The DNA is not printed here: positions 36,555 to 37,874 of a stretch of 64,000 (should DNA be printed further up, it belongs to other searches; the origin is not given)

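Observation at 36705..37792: SAM-dependent methyltransferase with a novel N-domain, plus its own terminator, inserted into the str operon between rpsG and fusA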

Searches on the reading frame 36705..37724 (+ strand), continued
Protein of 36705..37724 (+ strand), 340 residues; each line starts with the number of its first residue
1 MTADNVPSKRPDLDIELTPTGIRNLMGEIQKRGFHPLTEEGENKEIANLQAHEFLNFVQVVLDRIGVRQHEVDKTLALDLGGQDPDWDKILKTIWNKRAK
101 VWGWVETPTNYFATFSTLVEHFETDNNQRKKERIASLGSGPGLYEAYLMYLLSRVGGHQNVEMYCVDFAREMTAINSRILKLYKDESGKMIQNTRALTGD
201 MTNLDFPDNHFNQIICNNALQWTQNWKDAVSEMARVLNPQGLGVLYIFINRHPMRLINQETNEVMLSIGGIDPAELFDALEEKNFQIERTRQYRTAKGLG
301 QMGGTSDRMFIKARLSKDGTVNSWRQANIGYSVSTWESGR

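Call 30: predict_structure(alignment_id=A1)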
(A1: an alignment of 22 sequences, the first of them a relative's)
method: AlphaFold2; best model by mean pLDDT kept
length: 340 residues; sequences in the alignment: 22
mean_pLDDT: 88.2   pTM: 0.89
mean pLDDT of the five models: 88.2, 82.5, 81.4, 80.2, 79.5
residues with pLDDT >= 90: 165; 70-90: 161; 50-70: 10; < 50: 4
segments of 3 or more residues with pLDDT < 50: 1-3
pLDDT, mean of each block of 10 residues (from residue 1): 57 81 88 79 88 93 87 84 83 88 88 95 88 96 94 81 95 93 77 92 97 96 92 98 96 87 89 94 96 87 86 95 88 73
secondary structure, 60 per line:
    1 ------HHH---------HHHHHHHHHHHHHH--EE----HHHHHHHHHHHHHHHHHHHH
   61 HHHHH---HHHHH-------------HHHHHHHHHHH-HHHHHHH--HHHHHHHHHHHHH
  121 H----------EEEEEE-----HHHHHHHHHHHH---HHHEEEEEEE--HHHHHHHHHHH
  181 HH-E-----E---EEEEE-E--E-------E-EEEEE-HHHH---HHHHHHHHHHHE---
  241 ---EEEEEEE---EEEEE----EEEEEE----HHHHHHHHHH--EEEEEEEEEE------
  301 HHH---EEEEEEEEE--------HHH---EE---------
elements in order: H19-32 H41-65 H69-73 H87-97 H99-105 H108-121 E132-137 H143-154 E161-167 H170-182 E194-198 E213-217 H219-222 H226-236 E244-250 E254-258 E263-268 H273-282 E285-294 E307-315

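Call 35: fold_search(model_id=the predicted structure, library=pdb)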
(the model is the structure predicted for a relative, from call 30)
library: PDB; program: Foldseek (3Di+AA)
matches with E <= 10: 1438; with E <= 0.001: 738
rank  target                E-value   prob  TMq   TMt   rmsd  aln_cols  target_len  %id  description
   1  3l8d                  1.4e-11  1.00  0.41  0.66   6.5       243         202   19  Crystal structure of methyltransferase from Bacillus Thuringiensis (released 2010-01-12)
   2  3sm3                  3.7e-11  1.00  0.45  0.70   3.2       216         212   15  Crystal Structure of SAM-dependent methyltransferases Q8PUK2_METMA from Methanosarcina mazei. Northeast Structural Genom (released 2011-07-20)
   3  4pne_A                5.9e-11  1.00  0.39  0.49   6.0       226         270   15  Crystal Structure of the [4+2]-Cyclase SpnF (released 2015-02-18)
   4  6f5z_A                5.9e-11  1.00  0.40  0.56   6.8       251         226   16  Complex between the Haloferax volcanii Trm112 methyltransferase activator and the Hvo_0019 putative methyltransferase (released 2018-07-11)
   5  5w7m                  8.4e-11  1.00  0.42  0.52   7.4       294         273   15  Crystal structure of RoqN (released 2018-06-27)
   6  6uv6_C                1.2e-10  1.00  0.40  0.50   5.9       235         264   15  AtmM with bound rebeccamycin analogue (released 2020-11-25)
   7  6f5z_B                1.2e-10  1.00  0.43  0.62   5.7       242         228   16  Complex between the Haloferax volcanii Trm112 methyltransferase activator and the Hvo_0019 putative methyltransferase (released 2018-07-11)
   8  4pne_B                1.4e-10  1.00  0.48  0.59   5.3       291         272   13  Crystal Structure of the [4+2]-Cyclase SpnF (released 2015-02-18)
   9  5mgz_A                1.5e-10  1.00  0.38  0.54   9.5       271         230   14  Streptomyces Spheroides NovO (8-demethylnovbiocic acid methyltransferase) with SAH (released 2017-01-18)
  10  6uv6_A                1.6e-10  1.00  0.40  0.50   6.0       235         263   15  AtmM with bound rebeccamycin analogue (released 2020-11-25)
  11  5mpt                  1.6e-10  1.00  0.43  0.39  15.5       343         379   14  Structure of the citrinin polyketide synthase CMeT domain (released 2017-02-22)
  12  9atv_B                1.9e-10  1.00  0.40  0.50  11.1       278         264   14  X-ray co-crystal structure of NCGC00685960 / NCATS-SM9335 in NNMT (released 2025-03-05)
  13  6d6y                  2.3e-10  1.00  0.41  0.28  18.4       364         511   11  AprA Methyltransferase 2 - GNAT didomain in complex with SAH (released 2018-05-09)
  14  6uvq_A                2.4e-10  1.00  0.39  0.51   6.0       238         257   15  Crystal structure of Apo AtmM (released 2020-11-25)
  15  3dh0_A                2.6e-10  1.00  0.39  0.66   6.7       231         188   14  Crystal structure of a SAM dependent methyltransferase from Aquifex aeolicus (released 2008-07-15)
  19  8x8j_A                3.5e-10  1.00  0.41  0.58  12.0       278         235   16  The structure of AbBioc in complex with inhibitor sinefungin (released 2024-11-13)
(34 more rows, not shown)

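Call 38: search_protein_representatives(alignment_id=A1)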
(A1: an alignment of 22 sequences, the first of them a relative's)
Query: 22 sequences, 337 profile positions. Proteins with E-value up to 0.001 (for the whole library): 3061; up to 1e-10: 134; up to 1e-30: 72. The best 150 are listed.
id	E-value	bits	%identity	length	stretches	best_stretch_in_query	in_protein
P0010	2.4e-136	470.6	-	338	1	1-332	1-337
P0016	1.8e-134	464.4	-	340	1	1-334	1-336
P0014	9.7e-130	448.9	-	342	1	2-335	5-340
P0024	5.5e-126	436.6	-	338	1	1-334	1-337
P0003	4.7e-124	430.2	-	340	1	4-335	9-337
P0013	1.3e-122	425.5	-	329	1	5-333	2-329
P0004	4.0e-122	423.9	-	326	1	10-332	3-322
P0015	1.7e-120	418.5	-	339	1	6-331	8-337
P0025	2.6e-117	408.1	-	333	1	2-335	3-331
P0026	2.9e-116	404.6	-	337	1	4-334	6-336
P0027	2.9e-116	404.6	-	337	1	4-329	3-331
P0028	1.2e-115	402.6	-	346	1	3-333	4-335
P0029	2.5e-113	395.0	-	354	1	7-335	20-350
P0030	7.4e-106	370.4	-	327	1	5-330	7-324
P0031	3.0e-105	368.4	-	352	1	6-332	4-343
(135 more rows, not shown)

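Call 39: find_related_loci(query=A1, collection=metagenome_contigs, flank=6000)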
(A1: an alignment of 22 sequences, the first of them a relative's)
Query A1 (340 aa) in metagenome_contigs; peptide patterns used: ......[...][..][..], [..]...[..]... (x = any residue, [..] = any of these).
55 stretches matched a pattern; 15 encode a relative of the query (tblastn E <= 1e-3); 15 distinct loci.
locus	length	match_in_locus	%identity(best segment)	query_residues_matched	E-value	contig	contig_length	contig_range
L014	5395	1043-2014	40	22-334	4e-73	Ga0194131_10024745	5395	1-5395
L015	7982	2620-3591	40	22-334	4e-73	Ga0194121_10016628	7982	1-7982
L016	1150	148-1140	38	11-334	1e-74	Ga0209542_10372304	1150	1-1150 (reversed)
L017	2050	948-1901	40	17-334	5e-71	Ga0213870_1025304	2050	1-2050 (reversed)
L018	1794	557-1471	36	32-334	4e-59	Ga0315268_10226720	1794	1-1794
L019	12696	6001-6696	40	88-328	8e-56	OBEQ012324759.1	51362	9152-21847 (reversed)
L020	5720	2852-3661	35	51-328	3e-51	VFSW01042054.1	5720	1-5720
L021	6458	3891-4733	34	44-328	1e-44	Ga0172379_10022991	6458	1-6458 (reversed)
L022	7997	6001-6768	34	51-327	8e-44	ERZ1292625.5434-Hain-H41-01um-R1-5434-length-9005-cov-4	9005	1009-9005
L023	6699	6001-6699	36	22-251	1e-42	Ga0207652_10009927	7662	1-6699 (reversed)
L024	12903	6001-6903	33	27-328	4e-40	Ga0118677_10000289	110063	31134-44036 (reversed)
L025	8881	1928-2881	33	22-338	3e-53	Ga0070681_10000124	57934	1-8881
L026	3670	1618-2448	33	54-326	1e-33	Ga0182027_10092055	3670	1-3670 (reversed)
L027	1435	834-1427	38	11-208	5e-34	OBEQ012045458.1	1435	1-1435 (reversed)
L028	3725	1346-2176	30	54-325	3e-28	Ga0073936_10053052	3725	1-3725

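Call 52: search_protein_families(library=pfam, proteins=[L020:2176-2676:-, L020:3754-4653:-, L021:3070-3684:-, L021:4939-5781:+, L023:4962-5873:-, L024:5068-5865:-, L024:7023-8438:-, L025:889-1800:-, L025:2924-3937:+, L026:89-1525:+], max_evalue=0.001)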
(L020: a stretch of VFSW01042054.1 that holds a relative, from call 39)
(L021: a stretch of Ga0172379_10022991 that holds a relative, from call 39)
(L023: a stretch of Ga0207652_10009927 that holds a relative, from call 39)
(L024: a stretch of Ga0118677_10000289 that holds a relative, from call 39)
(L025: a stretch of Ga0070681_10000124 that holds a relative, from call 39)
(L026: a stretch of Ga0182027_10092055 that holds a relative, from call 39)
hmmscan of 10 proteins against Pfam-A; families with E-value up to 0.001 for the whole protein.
L020:2176-2676:- (166 aa): 0 families

L020:3754-4653:- (299 aa): 0 families

L021:3070-3684:- (204 aa): 2 families
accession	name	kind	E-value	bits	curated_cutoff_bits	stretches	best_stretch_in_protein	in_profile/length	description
PF00702.32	Hydrolase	-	3.5e-19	70.4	26.4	1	4-179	1-189/191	haloacid dehalogenase-like hydrolase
PF13419.12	HAD_2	-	4.9e-17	63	23.8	1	7-186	1-177/178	Haloacid dehalogenase-like hydrolase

L021:4939-5781:+ (280 aa): 1 family
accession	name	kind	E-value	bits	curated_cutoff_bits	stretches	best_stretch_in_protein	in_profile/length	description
PF13387.12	Lnb_N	-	3.3e-38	131.4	22.2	1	75-232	2-173/175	Lnb N-terminal periplasmic domain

L023:4962-5873:- (303 aa): 1 family
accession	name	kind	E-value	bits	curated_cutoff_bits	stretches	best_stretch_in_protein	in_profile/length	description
PF10017.15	Methyltransf_33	-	6.4e-13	48.9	23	1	65-183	44-164/304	Histidine-specific methyltransferase, SAM-dependent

L024:5068-5865:- (265 aa): 1 family
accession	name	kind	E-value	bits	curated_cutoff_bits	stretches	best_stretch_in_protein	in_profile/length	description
PF00072.30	Response_reg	-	1.4e-05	25.6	30.2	1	129-179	1-53/111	Response regulator receiver domain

L024:7023-8438:- (471 aa): 2 families
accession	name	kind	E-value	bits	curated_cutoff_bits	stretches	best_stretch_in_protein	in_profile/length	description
PF00224.27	PK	-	2.2e-126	421.9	30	1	5-325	2-328/328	Pyruvate kinase, barrel domain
PF02887.21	PK_C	-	6.1e-31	107.3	28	1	357-468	2-113/114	Pyruvate kinase, alpha/beta domain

L025:889-1800:- (303 aa): 1 family
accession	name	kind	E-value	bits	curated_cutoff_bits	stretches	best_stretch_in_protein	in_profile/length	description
PF10017.15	Methyltransf_33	-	6.4e-13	48.9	23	1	65-183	44-164/304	Histidine-specific methyltransferase, SAM-dependent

L025:2924-3937:+ (337 aa): 0 families

L026:89-1525:+ (478 aa): 2 families
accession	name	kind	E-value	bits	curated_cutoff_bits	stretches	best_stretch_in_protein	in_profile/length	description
PF00905.27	Transpeptidase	-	1.2e-42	146.6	22.1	1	144-455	1-285/299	Penicillin binding protein transpeptidase domain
PF03717.20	PBP_dimer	-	8.8e-17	62.5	24.4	1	35-104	104-178/180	Penicillin-binding Protein dimerisation domain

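Call 53: search_protein_families(library=pfam, proteins=[L026:2507-3424:+, L028:530-1159:+, L028:2347-3480:-, L017:110-727:+, L002:7153-7761:+, L002:5412-5756:+, L008:13-192:+], max_evalue=0.001)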
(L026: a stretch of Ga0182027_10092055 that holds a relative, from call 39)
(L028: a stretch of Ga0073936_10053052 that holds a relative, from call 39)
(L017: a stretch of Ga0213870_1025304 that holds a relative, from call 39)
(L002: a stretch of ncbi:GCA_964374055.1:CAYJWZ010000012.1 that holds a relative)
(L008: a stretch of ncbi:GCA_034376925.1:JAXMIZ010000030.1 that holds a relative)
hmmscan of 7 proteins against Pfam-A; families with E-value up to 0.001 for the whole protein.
L026:2507-3424:+ (305 aa): 1 family
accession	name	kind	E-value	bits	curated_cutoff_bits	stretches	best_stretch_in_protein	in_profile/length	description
PF00072.30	Response_reg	-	8.7e-06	26.3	30.2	1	169-218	1-52/111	Response regulator receiver domain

L028:530-1159:+ (209 aa): 0 families

L028:2347-3480:- (377 aa): 0 families

L017:110-727:+ (205 aa): 2 families
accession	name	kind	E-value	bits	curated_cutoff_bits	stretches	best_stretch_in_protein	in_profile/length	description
PF18306.6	LDcluster4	-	0.00027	21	26.3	1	131-165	90-124/151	SLOG cluster4 family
PF18171.6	LSDAT_prok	-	0.00053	19.8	25.4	1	135-186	124-174/195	SLOG in TRPM, prokaryote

L002:7153-7761:+ (202 aa): 0 families

L002:5412-5756:+ (114 aa): 0 families

L008:13-192:+ (59 aa): 0 families

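Call 56: find_related_loci(query=A1, collection=viral_contigs, flank=5000)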
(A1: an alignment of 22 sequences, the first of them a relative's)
Query A1 (340 aa) in viral_contigs; peptide patterns used: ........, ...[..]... (x = any residue, [..] = any of these).
19 stretches matched a pattern, but none encodes a relative of the query by tblastn (E <= 1e-3).

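Call 62: find_encoding_contigs(protein=P0030, flank=5000, max_places=2)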
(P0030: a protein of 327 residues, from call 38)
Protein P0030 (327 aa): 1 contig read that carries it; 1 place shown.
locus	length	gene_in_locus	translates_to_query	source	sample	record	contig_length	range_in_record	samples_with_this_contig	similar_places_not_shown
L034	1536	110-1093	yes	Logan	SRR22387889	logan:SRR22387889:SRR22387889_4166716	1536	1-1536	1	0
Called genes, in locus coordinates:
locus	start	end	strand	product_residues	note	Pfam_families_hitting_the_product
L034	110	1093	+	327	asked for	PF13489:Methyltransf_23 (weak), PF08241:Methyltransf_11, PF08242:Methyltransf_12 (faint), PF13649:Methyltransf_25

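Call 65: search_protein_families(library=padloc, proteins=[window:36705-37724:+], max_evalue=0.01)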
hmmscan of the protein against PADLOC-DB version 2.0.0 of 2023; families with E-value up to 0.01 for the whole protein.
window:36705-37724:+ (340 aa): 1 family
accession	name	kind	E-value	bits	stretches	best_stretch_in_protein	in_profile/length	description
PDLC04134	mad2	-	3e-08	30.9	1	107-292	268-424/492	mads_2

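Call 66: search_protein_families(library=phrogs, proteins=[window:36705-37724:+], max_evalue=0.01)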
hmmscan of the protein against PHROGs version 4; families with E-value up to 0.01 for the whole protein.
window:36705-37724:+ (340 aa): 3 families
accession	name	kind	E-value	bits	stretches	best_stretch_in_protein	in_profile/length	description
phrog_23522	-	unknown function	2.1e-05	25.2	1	182-242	88-149/273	-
phrog_4752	-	other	0.0015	18.9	1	130-244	52-157/241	tRNA methyltransferase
phrog_954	-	other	0.007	16.6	0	185-215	85-115/229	DNA methyltransferase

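Call 77: search_protein_families(library=ncbifam, proteins=[L022:5878-6801:+], max_evalue=0.1)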
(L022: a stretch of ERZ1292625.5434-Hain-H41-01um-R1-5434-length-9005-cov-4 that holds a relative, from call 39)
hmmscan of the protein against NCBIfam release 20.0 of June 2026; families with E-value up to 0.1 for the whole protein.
L022:5878-6801:+ (308 aa): 20 families
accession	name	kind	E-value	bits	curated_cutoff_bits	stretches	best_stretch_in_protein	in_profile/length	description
TIGR02072.1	BioC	equivalog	4.3e-11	43.1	184.95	1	107-239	23-139/244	malonyl-ACP O-methyltransferase BioC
NF008823.0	PRK11873.1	subfamily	1.6e-06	27.8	263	1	117-228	76-177/272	arsenite methyltransferase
NF045667.1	MTase_DVU1556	equivalog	2.1e-06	27.4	155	1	182-230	69-117/213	DVU_1556 family methyltransferase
NF040539.1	AST_met_ArsM_2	exception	3.9e-06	26.9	240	1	146-230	80-161/262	putative arsinothricin biosynthesis methyltransferase ArsM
NF001240.0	PRK00216.1-1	equivalog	3e-05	23.2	378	1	117-230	62-166/251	bifunctional demethylmenaquinone methyltransferase/2-methoxy-6-polyprenyl-1,4-benzoquinol methylase UbiE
NF047649.1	MTase_UXPK_star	exception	0.0001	21.5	460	1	118-228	77-177/283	methyltransferase/UXPK-star double selenoprotein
NF041537.1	ArsM_AhpD_UU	exception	0.00014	20.8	510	1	118-228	76-176/345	arsenite methyltransferase/AhpD domain selenoprotein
TIGR01934.1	MenG_MenH_UbiE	subfamily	0.00019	20.8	158.35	1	150-239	65-148/223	ubiquinone/menaquinone biosynthesis methyltransferase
NF041536.1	ArsM_DUF2284_UU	exception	0.00027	19.4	575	1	119-229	77-177/459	arsenite methyltransferase/DUF2284 domain selenoprotein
NF001241.0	PRK00216.1-2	equivalog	0.00068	19.3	327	1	147-229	73-144/231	demethylmenaquinone methyltransferase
NF001244.0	PRK00216.1-5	equivalog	0.00092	18.6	216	1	150-237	76-158/236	bifunctional demethylmenaquinone methyltransferase/2-methoxy-6-polyprenyl-1,4-benzoquinol methylase UbiE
NF052510.1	methyltran_MpqE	exception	0.001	18.5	335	1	153-230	77-149/234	methyl-plastoquinone biosynthesis methyltransferase MpqE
NF045882.1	PLipidMtase_Leg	equivalog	0.0026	17.6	390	1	149-228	65-139/207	phospholipid N-methyltransferase PmtA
NF007610.0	PRK10258.1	equivalog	0.0033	16.8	342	1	185-230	91-136/251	malonyl-ACP O-methyltransferase BioC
NF045825.1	FAmtase_mtf2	equivalog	0.0079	15.4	400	1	186-233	112-158/248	fatty-acid O-methyltransferase Mtf2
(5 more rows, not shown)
